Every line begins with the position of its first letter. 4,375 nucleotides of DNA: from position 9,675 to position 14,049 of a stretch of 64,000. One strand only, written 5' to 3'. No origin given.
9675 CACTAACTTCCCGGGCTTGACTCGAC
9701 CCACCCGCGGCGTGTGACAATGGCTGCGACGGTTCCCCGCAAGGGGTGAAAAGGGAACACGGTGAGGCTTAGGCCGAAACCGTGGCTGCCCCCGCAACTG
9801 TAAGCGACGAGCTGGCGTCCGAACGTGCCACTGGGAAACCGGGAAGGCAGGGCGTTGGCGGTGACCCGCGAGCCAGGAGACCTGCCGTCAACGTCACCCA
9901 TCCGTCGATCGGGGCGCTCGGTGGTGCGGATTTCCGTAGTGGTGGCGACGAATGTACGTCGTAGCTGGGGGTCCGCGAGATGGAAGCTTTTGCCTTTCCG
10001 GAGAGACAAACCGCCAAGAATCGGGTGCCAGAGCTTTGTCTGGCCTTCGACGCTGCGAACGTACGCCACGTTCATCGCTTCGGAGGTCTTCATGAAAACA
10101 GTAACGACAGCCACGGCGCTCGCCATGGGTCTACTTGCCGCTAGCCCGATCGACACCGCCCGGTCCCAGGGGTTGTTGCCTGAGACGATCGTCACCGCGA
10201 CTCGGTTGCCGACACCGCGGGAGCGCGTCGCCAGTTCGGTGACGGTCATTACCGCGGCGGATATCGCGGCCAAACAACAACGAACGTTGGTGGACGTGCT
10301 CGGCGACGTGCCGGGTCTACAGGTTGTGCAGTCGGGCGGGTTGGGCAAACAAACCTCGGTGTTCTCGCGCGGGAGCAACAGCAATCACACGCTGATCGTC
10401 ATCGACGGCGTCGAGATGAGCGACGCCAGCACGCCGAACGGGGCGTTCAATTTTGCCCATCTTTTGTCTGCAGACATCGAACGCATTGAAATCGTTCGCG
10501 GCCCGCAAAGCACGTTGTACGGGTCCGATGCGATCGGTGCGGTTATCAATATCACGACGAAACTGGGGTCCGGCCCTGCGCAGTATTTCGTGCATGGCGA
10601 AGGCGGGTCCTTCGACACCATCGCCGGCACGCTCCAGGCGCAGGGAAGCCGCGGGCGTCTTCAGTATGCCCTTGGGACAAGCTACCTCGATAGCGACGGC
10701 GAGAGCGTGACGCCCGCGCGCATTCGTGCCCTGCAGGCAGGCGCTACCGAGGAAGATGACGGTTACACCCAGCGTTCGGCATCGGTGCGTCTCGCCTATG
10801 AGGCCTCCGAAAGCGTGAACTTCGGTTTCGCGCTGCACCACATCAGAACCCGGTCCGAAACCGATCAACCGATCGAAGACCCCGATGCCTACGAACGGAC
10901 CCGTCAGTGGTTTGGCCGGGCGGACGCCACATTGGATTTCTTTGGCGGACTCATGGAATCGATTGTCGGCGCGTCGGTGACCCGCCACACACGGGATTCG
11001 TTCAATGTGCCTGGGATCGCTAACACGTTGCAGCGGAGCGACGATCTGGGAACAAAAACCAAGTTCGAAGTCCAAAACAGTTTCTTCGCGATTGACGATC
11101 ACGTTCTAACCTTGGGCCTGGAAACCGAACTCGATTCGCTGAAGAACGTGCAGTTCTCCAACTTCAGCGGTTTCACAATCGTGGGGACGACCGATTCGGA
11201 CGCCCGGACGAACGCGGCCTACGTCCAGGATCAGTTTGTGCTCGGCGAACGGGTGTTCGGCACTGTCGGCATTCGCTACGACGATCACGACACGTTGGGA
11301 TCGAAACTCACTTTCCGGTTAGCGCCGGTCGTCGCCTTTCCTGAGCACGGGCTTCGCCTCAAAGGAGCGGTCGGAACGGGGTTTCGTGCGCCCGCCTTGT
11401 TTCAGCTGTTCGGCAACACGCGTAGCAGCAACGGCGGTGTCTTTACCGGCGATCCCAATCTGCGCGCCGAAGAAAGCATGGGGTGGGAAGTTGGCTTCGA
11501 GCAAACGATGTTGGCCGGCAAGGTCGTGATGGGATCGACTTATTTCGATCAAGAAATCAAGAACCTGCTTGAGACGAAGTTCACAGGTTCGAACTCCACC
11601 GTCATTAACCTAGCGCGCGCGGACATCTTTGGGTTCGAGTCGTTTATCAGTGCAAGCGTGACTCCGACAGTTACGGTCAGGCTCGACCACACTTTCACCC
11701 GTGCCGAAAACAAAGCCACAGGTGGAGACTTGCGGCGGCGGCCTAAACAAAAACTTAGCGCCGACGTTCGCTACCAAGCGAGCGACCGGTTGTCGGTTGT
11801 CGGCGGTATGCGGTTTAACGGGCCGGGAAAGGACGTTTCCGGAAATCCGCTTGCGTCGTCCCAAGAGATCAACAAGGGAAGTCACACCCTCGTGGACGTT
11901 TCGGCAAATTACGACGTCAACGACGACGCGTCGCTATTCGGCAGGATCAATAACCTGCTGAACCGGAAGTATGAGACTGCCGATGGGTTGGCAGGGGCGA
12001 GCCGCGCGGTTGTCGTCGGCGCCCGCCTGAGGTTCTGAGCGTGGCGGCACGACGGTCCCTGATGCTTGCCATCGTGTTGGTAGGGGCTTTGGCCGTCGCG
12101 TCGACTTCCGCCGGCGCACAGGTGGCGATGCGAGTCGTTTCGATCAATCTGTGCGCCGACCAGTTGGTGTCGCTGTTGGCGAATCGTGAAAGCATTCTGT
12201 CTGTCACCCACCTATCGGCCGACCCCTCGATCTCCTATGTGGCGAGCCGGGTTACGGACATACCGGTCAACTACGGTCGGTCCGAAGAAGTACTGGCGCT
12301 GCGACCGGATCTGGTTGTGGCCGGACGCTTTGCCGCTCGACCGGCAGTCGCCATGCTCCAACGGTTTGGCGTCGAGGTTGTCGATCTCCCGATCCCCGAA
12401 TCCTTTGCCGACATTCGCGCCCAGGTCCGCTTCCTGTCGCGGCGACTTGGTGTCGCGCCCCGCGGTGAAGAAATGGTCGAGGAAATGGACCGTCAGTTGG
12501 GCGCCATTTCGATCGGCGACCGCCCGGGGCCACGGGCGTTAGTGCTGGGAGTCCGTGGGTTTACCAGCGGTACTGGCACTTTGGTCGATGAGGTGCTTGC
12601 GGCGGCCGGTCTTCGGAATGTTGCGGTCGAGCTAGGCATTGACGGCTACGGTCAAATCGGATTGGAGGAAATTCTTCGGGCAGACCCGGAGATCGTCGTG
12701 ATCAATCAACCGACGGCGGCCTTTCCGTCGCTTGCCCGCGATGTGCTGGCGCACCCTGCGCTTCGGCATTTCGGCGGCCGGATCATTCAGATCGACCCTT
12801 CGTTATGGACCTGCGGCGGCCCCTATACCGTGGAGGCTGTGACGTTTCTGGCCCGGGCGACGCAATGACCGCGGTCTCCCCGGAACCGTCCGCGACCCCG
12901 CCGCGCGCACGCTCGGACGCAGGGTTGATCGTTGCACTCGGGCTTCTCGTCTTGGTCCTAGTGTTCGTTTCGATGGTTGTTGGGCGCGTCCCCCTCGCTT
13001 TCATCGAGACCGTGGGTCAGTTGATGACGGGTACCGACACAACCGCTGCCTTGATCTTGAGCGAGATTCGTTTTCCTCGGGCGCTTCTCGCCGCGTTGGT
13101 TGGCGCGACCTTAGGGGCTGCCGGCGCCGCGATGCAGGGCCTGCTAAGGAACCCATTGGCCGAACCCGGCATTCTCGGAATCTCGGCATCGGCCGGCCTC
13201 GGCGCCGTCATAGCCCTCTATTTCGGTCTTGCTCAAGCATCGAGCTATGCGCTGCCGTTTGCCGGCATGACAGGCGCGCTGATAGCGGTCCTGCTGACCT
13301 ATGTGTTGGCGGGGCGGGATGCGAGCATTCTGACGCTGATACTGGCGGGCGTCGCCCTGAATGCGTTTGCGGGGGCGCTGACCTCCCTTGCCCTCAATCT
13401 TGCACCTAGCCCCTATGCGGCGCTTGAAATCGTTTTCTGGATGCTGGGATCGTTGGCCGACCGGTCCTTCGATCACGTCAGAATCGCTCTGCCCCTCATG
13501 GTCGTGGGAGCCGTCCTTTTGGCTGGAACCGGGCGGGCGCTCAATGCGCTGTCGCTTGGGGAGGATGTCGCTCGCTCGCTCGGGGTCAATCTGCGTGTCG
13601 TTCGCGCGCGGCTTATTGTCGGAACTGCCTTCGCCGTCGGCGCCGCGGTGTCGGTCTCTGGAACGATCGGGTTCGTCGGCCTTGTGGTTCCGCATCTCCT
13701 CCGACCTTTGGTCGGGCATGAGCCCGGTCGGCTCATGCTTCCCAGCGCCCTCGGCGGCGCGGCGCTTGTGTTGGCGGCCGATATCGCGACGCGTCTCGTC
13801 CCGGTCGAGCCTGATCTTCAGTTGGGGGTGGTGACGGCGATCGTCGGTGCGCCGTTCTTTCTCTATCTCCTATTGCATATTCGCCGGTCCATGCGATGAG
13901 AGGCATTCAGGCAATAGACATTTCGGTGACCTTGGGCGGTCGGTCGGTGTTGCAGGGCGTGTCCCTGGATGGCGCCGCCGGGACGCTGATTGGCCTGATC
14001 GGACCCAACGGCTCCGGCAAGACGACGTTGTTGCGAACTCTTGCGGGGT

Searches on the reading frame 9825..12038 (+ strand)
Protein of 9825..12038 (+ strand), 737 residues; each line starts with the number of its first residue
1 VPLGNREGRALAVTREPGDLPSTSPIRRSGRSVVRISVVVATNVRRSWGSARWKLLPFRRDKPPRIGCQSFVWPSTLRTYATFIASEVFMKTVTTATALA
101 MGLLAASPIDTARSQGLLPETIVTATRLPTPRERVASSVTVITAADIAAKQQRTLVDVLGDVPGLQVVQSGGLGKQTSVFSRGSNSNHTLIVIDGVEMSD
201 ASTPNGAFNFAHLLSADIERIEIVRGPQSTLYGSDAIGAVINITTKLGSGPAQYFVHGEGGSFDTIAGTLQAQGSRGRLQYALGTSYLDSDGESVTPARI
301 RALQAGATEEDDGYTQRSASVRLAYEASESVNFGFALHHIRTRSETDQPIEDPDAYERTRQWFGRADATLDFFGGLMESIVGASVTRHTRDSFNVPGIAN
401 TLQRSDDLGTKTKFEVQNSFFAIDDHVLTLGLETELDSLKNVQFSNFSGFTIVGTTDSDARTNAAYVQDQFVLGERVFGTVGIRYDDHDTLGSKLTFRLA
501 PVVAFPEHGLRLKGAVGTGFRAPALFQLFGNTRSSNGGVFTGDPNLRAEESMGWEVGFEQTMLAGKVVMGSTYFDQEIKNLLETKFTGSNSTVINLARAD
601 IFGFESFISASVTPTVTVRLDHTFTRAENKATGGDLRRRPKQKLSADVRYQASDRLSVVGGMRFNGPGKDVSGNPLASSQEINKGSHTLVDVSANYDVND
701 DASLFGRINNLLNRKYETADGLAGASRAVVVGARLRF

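Call 72: search_protein_families(library=pfam, proteins=[window:9825-12038:+], max_evalue=0.00001)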
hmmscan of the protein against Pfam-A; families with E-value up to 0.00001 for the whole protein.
window:9825-12038:+ (737 aa): 2 families
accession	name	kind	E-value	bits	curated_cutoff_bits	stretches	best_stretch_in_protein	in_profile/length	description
PF00593.30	TonB_dep_Rec_b-barrel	-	1.8e-42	147.2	27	1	329-711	26-436/436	TonB dependent receptor-like, beta-barrel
PF07715.20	Plug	-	4.9e-27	95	23.9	1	133-240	3-107/107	TonB-dependent Receptor Plug Domain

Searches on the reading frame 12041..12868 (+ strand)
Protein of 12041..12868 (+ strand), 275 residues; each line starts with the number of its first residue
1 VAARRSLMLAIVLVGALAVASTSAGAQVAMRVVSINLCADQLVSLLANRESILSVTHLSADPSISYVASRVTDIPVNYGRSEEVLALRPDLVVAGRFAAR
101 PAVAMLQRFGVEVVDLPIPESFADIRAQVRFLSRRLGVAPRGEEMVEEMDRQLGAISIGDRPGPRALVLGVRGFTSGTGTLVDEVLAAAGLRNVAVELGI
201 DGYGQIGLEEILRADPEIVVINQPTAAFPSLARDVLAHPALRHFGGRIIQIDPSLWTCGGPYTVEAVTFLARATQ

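Call 72: search_protein_families(library=pfam, proteins=[window:12041-12868:+], max_evalue=0.00001)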
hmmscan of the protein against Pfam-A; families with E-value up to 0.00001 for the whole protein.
window:12041-12868:+ (275 aa): 1 family
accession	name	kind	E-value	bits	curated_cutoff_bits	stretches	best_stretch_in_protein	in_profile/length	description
PF01497.23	Peripla_BP_2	-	6.3e-17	62.2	27.5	1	32-244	1-220/235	Periplasmic binding protein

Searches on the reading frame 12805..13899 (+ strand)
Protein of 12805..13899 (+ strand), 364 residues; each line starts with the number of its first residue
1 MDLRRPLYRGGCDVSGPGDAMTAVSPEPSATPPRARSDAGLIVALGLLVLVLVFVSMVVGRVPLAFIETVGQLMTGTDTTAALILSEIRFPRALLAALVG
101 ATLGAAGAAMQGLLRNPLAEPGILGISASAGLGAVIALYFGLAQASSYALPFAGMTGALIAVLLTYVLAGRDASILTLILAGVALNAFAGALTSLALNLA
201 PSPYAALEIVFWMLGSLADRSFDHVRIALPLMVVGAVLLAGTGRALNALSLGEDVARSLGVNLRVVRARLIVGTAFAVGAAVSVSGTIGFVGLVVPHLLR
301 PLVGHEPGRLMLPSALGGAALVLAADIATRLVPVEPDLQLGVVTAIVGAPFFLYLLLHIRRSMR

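Call 72: search_protein_families(library=pfam, proteins=[window:12805-13899:+], max_evalue=0.00001)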
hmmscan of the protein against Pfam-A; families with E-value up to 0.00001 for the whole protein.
window:12805-13899:+ (364 aa): 1 family
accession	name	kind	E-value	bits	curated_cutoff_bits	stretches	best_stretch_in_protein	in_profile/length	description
PF01032.23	FecCD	-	3.2e-85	286.4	26.5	1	48-357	1-310/311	FecCD transport family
